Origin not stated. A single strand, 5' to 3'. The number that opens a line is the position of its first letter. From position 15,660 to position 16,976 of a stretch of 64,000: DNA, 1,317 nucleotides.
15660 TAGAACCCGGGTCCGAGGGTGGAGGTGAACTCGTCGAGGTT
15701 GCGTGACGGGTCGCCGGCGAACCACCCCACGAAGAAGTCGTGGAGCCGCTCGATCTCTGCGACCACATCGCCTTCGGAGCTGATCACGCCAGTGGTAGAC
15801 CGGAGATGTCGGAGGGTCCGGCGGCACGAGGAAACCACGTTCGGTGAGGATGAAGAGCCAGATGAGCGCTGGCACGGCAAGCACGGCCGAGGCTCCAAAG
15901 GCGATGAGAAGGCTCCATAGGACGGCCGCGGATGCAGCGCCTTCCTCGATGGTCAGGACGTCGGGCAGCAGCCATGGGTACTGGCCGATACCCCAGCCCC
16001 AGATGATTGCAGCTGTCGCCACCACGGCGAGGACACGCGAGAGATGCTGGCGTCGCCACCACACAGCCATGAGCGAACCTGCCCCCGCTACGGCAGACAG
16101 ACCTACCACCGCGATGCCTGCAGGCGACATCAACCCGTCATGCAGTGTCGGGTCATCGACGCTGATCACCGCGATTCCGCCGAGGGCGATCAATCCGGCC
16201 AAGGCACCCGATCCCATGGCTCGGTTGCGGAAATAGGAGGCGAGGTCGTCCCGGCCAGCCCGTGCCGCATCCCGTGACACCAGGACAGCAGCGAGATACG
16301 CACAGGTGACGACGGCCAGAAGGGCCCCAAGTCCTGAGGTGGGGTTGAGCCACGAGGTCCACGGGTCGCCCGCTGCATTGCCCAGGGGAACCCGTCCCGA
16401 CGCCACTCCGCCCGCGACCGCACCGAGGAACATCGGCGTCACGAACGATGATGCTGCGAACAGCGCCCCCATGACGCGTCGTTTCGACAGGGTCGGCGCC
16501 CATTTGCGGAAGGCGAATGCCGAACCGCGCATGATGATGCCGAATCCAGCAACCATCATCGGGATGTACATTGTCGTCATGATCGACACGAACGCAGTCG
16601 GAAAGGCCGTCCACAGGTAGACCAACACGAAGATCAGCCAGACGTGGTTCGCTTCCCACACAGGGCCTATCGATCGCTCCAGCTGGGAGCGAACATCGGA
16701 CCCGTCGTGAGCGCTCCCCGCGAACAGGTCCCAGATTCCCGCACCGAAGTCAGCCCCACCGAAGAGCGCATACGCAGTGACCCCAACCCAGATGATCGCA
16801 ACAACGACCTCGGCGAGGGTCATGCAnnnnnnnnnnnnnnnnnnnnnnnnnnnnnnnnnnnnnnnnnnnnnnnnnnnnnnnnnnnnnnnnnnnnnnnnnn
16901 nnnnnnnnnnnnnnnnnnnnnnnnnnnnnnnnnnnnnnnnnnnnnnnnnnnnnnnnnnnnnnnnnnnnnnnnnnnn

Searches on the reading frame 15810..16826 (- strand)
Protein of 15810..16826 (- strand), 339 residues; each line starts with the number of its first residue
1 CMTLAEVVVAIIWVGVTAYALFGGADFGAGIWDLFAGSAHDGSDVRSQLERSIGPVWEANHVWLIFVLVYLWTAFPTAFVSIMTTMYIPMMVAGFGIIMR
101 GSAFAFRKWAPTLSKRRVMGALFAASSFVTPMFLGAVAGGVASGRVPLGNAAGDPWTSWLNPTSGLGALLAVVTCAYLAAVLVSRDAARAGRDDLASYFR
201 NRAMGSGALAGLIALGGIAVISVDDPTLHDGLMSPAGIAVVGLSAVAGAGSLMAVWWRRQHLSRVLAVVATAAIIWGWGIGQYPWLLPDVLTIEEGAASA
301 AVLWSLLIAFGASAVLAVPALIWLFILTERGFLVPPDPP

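Call 5: find_related_loci(query=window:15810-16826:-, collection=genome_contigs, flank=10000)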
Query window:15810-16826:- (339 aa) in genome_contigs; peptide patterns used: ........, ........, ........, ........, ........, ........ (x = any residue, [..] = any of these).
290 stretches matched a pattern; 222 encode a relative of the query (tblastn E <= 1e-3); the best 80 are kept; 80 distinct loci.
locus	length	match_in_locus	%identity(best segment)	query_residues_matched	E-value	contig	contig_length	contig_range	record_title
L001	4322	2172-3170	69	1-333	6e-149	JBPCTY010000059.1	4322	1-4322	MAG: Acidimicrobiia bacterium isolate MAG_seacave_67 S1Ck127_7699148, whole genome shotgun sequence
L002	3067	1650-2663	67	1-338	6e-147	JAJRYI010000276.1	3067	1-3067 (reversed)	MAG: Actinomycetes bacterium isolate Dive96_bin3.271 k141_1794203, whole genome shotgun sequence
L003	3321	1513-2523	68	2-338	3e-139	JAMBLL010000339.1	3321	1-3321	MAG: Actinomycetes bacterium isolate H2.bin.110 k83_2217493, whole genome shotgun sequence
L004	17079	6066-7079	67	1-338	3e-128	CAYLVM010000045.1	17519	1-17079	MAG TPA_asm: uncultured Acidimicrobiaceae bacterium isolate SRP128015_co1_239 genome assembly, contig: NODE_4554_length_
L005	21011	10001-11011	64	2-338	3e-123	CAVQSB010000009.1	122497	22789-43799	MAG: uncultured Actinomycetota bacterium isolate MFD09964.bin.2.47 genome assembly, contig: contig_45033, whole genome s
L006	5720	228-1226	64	1-333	1e-119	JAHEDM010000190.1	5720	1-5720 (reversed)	MAG: Actinomycetes bacterium isolate Ww201 NODE_37220_length_5720_cov_2.527951, whole genome shotgun sequence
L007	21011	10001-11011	65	2-338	3e-116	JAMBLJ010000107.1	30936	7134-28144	MAG: Actinomycetes bacterium isolate H2.bin.90 k83_588461, whole genome shotgun sequence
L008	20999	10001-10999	62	1-333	1e-115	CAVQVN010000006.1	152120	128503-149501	MAG: uncultured Actinomycetota bacterium isolate MFD09964.bin.1.364 genome assembly, contig: contig_41170, whole genome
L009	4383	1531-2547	60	4-337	6e-115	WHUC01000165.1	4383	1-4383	MAG: Acidimicrobiia bacterium isolate Dino_bin56 NODE_20776_length_4383_cov_16.8172, whole genome shotgun sequence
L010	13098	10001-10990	59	4-333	1e-113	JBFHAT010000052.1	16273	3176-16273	MAG: Acidimicrobiia bacterium isolate Mix_sand06.2021.04.Z.22 k141_1081799_length_16273_cov_15.5921, whole genome shotgu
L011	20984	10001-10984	61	2-329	2e-111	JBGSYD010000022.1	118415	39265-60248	MAG: Acidimicrobiia bacterium isolate JTS-RE82 k141_12153408, whole genome shotgun sequence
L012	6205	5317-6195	62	2-294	2e-110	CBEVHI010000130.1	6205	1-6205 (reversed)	MAG TPA_asm: uncultured bacterium isolate SRR13309659_concoct_16 genome assembly, contig: ERZ26778719.959, whole genome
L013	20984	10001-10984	55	2-330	2e-109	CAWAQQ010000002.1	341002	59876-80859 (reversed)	MAG: uncultured Actinomycetota bacterium isolate MFD02840.bin.2.111 genome assembly, contig: contig_116125, whole genome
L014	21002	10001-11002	54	2-336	2e-106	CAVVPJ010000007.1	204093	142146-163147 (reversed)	MAG: uncultured Actinomycetota bacterium isolate MFD02416.bin.2.197 genome assembly, contig: contig_17230, whole genome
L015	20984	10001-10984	54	2-330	4e-104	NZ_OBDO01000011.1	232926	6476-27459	Geodermatophilus sabuli strain DSM 46844, whole genome shotgun sequence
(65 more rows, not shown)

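Call 51: find_homologous_proteins(query=window:15825-16823:-, max_evalue=1e-40)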
Query window:15825-16823:- (333 aa): 7935 proteins with E <= 1e-40 among 8000 candidates; the best 120 are listed.
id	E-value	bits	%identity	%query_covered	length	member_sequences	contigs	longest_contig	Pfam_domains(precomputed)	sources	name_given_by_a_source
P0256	6.3e-207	704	100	100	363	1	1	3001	PF02322.21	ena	-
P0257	7.4e-169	579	80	100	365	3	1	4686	PF02322.21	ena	-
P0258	1.4e-167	575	81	100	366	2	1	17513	PF02322.21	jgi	jgi:cytochrome d ubiquinol oxidase subunit II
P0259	2.7e-147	508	72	100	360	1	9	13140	PF02322.21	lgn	-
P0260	1.6e-146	506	73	100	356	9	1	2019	PF02322.21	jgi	jgi:cytochrome d ubiquinol oxidase subunit II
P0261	7.1e-143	494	70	99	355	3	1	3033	PF02322.21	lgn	-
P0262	7.3e-143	494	70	99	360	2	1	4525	PF02322.21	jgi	jgi:cytochrome d ubiquinol oxidase subunit II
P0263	1.1e-141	490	71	99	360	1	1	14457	PF02322.21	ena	-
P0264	5.2e-141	488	72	99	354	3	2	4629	PF02322.21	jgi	jgi:cytochrome bd ubiquinol oxidase subunit II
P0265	5.6e-141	488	70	99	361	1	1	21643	PF02322.21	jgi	jgi:cytochrome d ubiquinol oxidase subunit II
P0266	8.2e-141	487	70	99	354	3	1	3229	PF02322.21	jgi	jgi:cytochrome d ubiquinol oxidase subunit II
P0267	1.1e-140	487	70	100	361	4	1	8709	PF02322.21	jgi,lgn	jgi:cytochrome d ubiquinol oxidase subunit II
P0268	1.5e-140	486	69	99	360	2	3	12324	PF02322.21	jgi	jgi:cytochrome d ubiquinol oxidase subunit II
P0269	3.1e-140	485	70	99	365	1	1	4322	PF02322.21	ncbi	ncbi:MAG: cytochrome d ubiquinol oxidase subunit II [Acidimicrobiia bacterium]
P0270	8.4e-140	484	74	96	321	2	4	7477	PF02322.21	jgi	jgi:cytochrome d ubiquinol oxidase subunit II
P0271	1.1e-139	483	68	99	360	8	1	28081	PF02322.21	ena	-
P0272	2.1e-139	483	68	99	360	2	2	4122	PF02322.21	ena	-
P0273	3.0e-139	482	71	100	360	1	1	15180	PF02322.21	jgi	jgi:cytochrome d ubiquinol oxidase subunit II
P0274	6.9e-139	481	70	100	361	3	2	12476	PF02322.21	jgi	jgi:cytochrome d ubiquinol oxidase subunit II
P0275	1.4e-138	480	70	100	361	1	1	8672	PF02322.21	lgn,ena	-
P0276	1.0e-137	477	69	99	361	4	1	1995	PF02322.21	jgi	jgi:cytochrome d ubiquinol oxidase subunit II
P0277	1.8e-137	476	71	100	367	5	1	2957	PF02322.21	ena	-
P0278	2.3e-137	476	68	100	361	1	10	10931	PF02322.21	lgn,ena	-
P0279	3.2e-137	475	68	100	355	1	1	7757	PF02322.21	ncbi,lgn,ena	-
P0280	3.4e-137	475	69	100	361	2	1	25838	PF02322.21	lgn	-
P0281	3.8e-137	475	69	100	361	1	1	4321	PF02322.21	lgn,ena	-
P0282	4.2e-137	475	70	97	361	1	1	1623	PF02322.21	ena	-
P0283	1.2e-136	473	68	99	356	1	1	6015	PF02322.21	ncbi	-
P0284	1.8e-136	473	70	100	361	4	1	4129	PF02322.21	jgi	jgi:cytochrome d ubiquinol oxidase subunit II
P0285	5.7e-136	471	67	100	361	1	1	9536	PF02322.21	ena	-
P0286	1.8e-135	470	68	100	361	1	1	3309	PF02322.21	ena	-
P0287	1.2e-134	467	69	100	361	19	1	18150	PF02322.21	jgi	jgi:cytochrome d ubiquinol oxidase subunit II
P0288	1.6e-134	466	67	99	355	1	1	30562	PF02322.21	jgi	-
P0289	2.8e-133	462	68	100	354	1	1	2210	PF02322.21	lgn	-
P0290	9.8e-132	457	66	100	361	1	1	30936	PF02322.21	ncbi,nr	ncbi:MAG: cytochrome d ubiquinol oxidase subunit II [Actinomycetia bacterium]|nr:cytochrome d ubiqui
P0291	2.1e-129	450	67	100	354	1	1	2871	PF02322.21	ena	-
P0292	2.3e-128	446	65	100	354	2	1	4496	PF02322.21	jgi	jgi:cytochrome d ubiquinol oxidase subunit II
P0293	2.6e-128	446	65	100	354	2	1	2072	PF02322.21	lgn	-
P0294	1.3e-127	444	66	100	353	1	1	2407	PF02322.21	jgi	jgi:cytochrome d ubiquinol oxidase subunit II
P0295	1.8e-126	440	65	100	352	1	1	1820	PF02322.21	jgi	jgi:cytochrome d ubiquinol oxidase subunit II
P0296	5.5e-125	435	65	100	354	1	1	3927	PF02322.21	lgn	-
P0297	3.4e-124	433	64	100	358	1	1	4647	PF02322.21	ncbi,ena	-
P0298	8.1e-124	431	64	100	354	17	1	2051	PF02322.21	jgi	-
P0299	2.0e-123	430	64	100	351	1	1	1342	PF02322.21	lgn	-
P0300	2.1e-122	427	63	100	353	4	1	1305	PF02322.21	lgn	-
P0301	4.9e-122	425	63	100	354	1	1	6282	PF02322.21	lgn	-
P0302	7.2e-122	425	63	100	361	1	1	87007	PF02322.21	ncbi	-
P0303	7.3e-122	425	62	100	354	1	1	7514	PF02322.21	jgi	jgi:cytochrome d ubiquinol oxidase subunit II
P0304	8.6e-122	425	62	98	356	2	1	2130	PF02322.21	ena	-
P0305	1.2e-121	424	63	100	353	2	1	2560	PF02322.21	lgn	-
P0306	2.0e-121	423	62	91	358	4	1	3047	PF02322.21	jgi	jgi:cytochrome d ubiquinol oxidase subunit II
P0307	2.8e-121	423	63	100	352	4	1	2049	PF02322.21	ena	-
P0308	1.0e-120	421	64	89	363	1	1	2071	PF02322.21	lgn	-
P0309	1.6e-120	420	62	99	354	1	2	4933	PF02322.21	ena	-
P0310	2.6e-120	420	62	99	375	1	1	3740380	PF02322.21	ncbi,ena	-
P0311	2.8e-120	420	61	100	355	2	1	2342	PF02322.21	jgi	jgi:cytochrome d ubiquinol oxidase subunit II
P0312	7.3e-120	418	62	100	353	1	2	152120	PF02322.21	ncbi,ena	-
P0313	7.9e-120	418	63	100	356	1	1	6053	PF02322.21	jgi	jgi:cytochrome d ubiquinol oxidase subunit II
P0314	2.6e-119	416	62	100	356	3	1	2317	PF02322.21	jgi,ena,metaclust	metaclust:\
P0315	3.0e-119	416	62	99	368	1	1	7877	PF02322.21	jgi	jgi:cytochrome d ubiquinol oxidase subunit II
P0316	3.2e-119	416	60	99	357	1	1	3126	PF02322.21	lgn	-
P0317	3.4e-119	416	62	100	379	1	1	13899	PF02322.21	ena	-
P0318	3.6e-119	416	59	98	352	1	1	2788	PF02322.21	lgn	-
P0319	3.6e-119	416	61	99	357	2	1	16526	PF02322.21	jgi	jgi:cytochrome d ubiquinol oxidase subunit II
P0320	4.5e-119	416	63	100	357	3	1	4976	PF02322.21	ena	-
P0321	8.2e-119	415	63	90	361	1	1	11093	PF02322.21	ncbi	-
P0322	1.3e-118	414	62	99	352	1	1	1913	PF02322.21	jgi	jgi:cytochrome d ubiquinol oxidase subunit II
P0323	3.1e-118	413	60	98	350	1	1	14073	PF02322.21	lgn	-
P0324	3.3e-118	413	61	98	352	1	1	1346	PF02322.21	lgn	-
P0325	3.7e-118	413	62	100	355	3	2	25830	PF02322.21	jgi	jgi:cytochrome d ubiquinol oxidase subunit II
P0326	4.2e-118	412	61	100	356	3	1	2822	PF02322.21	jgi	jgi:cytochrome d ubiquinol oxidase subunit II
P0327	6.0e-118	412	61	99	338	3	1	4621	PF02322.21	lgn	-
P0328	6.7e-118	412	62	100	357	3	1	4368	PF02322.21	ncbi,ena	-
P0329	7.2e-118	412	60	98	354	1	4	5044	PF02322.21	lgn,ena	-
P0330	1.0e-117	411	60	100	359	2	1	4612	PF02322.21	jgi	jgi:cytochrome d ubiquinol oxidase subunit II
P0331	1.6e-117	411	73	80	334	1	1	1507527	PF02322.21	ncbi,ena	-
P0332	1.8e-117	410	64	100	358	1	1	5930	PF02322.21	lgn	-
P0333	1.9e-117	410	61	99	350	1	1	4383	PF02322.21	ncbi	-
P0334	4.1e-117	409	61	98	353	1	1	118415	PF02322.21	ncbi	-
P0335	8.7e-117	408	60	99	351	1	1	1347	PF02322.21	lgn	-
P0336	1.9e-116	407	61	99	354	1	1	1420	PF02322.21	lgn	-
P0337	2.9e-116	406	61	100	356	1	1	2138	PF02322.21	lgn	-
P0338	3.4e-116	406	61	100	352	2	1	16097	PF02322.21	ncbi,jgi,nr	ncbi:MAG: cytochrome d ubiquinol oxidase subunit II [Actinobacteria bacterium]|nr:cytochrome d ubiqu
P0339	4.3e-116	406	60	99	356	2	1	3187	PF02322.21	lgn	-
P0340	6.4e-116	405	59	98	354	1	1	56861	PF02322.21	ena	-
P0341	7.2e-116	405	61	100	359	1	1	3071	PF02322.21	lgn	-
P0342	8.4e-116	405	58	99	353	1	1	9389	PF02322.21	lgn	-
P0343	1.4e-115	404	60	98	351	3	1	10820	PF02322.21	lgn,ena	-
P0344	2.0e-115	404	59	98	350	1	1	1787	PF02322.21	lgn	-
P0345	2.6e-115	403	59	98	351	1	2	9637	PF02322.21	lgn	-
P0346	3.3e-115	403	60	100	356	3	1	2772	PF02322.21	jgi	jgi:cytochrome d ubiquinol oxidase subunit II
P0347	4.7e-115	402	60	98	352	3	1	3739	PF02322.21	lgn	-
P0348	6.1e-115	402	59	100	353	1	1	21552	PF02322.21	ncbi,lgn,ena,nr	ncbi:MAG: cytochrome d ubiquinol oxidase subunit II [Gammaproteobacteria bacterium]|nr:cytochrome d 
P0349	1.9e-114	400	59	100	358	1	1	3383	PF02322.21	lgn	-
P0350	1.9e-114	400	59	99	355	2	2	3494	PF02322.21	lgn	-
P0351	2.9e-114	400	59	100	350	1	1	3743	PF02322.21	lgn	-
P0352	3.8e-114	400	60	100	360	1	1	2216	PF02322.21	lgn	-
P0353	6.4e-114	399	59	100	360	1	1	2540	PF02322.21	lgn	-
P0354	7.3e-114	399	58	98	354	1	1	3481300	PF02322.21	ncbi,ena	-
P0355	8.7e-114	398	60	99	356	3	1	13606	PF02322.21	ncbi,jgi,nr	ncbi:cytochrome d ubiquinol oxidase subunit II [bacterium]|nr:cytochrome d ubiquinol oxidase subunit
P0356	8.7e-114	398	61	100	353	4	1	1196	PF02322.21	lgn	-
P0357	1.2e-113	398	58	98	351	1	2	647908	PF02322.21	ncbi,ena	-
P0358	1.4e-113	398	59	100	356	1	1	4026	PF02322.21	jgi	jgi:cytochrome d ubiquinol oxidase subunit II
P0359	1.6e-113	397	59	99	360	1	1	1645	PF02322.21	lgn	-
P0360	2.2e-113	397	58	98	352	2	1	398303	PF02322.21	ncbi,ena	-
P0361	2.4e-113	397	60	98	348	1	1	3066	PF02322.21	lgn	-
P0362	3.0e-113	397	57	99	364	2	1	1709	PF02322.21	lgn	-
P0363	5.3e-113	396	59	99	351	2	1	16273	PF02322.21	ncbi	-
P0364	5.8e-113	396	61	100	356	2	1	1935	PF02322.21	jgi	-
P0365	7.5e-113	395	58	99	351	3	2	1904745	PF02322.21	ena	-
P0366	9.2e-113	395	57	100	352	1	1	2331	PF02322.21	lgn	-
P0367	1.2e-112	395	56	99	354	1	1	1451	PF02322.21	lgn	-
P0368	2.6e-112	393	58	98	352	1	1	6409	PF02322.21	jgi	jgi:cytochrome d ubiquinol oxidase subunit II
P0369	5.9e-112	392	58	100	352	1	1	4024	PF02322.21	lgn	-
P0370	6.7e-112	392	60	98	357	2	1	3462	PF02322.21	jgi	jgi:cytochrome d ubiquinol oxidase subunit II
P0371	1.9e-111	391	59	99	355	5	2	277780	PF02322.21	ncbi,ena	-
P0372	1.0e-110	388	58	99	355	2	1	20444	PF02322.21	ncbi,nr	ncbi:MAG: cytochrome d ubiquinol oxidase subunit II [Actinobacteria bacterium]|nr:MAG: cytochrome d 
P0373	1.5e-110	388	58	99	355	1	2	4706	PF02322.21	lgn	-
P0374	3.0e-110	387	57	98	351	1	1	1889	PF02322.21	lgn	-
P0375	3.1e-110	387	57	98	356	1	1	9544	PF02322.21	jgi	jgi:cytochrome bd ubiquinol oxidase subunit II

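Call 52: find_encoding_contigs(protein=P0256, flank=10000, max_places=6)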
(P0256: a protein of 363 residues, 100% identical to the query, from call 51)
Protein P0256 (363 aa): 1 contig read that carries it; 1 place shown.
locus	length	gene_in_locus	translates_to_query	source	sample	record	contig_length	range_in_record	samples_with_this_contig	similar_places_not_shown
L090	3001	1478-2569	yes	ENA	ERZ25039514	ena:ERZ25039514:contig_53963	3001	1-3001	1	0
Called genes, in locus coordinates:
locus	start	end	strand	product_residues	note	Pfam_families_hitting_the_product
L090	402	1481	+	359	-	PF01654:Cyt_bd_oxida_I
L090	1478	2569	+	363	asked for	PF02322:Cyt_bd_oxida_II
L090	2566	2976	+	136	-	-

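Call 61: find_encoding_contigs(protein=P0258, flank=10000, max_places=3)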
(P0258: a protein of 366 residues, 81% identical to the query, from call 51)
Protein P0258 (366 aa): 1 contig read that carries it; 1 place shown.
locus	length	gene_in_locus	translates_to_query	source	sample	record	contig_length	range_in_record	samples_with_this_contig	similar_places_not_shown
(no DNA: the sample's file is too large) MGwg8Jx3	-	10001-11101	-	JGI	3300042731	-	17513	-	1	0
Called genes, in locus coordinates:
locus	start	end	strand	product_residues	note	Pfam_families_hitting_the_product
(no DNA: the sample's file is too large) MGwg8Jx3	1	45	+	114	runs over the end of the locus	PF00436:SSB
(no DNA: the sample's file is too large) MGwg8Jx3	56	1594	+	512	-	PF01019:G_glu_transpept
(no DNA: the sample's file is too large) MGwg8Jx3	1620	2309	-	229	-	-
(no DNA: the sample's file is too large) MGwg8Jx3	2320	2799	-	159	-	PF11290:DUF3090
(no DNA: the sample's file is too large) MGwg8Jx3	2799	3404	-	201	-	PF00300:His_Phos_1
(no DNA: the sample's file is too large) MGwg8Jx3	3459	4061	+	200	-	PF09860:DUF2087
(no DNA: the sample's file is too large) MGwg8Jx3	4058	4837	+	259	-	PF02104:SURF1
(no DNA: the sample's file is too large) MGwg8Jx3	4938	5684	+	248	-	PF01411:tRNA-synt_2c, PF07973:tRNA_SAD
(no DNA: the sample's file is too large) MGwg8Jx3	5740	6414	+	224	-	PF01569:PAP2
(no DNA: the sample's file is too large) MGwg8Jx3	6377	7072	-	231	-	PF14512:TM1586_NiRdase (faint), PF00881:Nitroreductase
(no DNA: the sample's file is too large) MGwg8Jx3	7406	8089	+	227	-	PF00027:cNMP_binding, PF13545:HTH_Crp_2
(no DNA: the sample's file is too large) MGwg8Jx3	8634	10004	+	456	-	PF01654:Cyt_bd_oxida_I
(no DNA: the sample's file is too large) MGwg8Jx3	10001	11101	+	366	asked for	PF02322:Cyt_bd_oxida_II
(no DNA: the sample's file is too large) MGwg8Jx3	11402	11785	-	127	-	-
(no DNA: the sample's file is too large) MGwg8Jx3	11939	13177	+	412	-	PF11376:DUF3179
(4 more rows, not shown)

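Call 62: find_related_loci(query=P0256, collection=metagenome_contigs, flank=6000)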
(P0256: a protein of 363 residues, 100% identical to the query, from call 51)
Query P0256 (363 aa) in metagenome_contigs; peptide patterns used: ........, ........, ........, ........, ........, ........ (x = any residue, [..] = any of these).
540 stretches matched a pattern; 392 encode a relative of the query (tblastn E <= 1e-3); the best 80 are kept; 80 distinct loci.
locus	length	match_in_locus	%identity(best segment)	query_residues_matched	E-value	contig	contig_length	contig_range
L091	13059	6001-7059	66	1-353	2e-132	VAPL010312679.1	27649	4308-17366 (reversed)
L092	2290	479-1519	61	1-347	2e-136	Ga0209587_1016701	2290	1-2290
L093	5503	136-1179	62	1-348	3e-122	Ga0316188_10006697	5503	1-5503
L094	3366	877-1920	61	1-348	4e-118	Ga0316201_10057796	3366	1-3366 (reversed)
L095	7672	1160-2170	57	1-343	1e-108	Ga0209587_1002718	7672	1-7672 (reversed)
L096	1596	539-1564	55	1-343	4e-116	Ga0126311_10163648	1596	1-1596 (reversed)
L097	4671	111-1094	57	1-329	2e-108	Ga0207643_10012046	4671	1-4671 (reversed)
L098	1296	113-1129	55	1-343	2e-116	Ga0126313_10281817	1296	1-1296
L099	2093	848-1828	56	1-328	9e-113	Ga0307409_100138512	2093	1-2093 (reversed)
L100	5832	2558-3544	54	1-330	1e-106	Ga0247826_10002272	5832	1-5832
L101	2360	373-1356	57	1-329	6e-112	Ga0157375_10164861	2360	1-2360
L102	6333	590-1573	56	1-329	5e-107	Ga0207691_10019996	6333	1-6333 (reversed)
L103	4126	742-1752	55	1-345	5e-107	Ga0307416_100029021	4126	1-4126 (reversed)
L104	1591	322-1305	56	1-329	1e-113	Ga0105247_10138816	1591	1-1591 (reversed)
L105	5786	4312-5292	54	1-329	6e-106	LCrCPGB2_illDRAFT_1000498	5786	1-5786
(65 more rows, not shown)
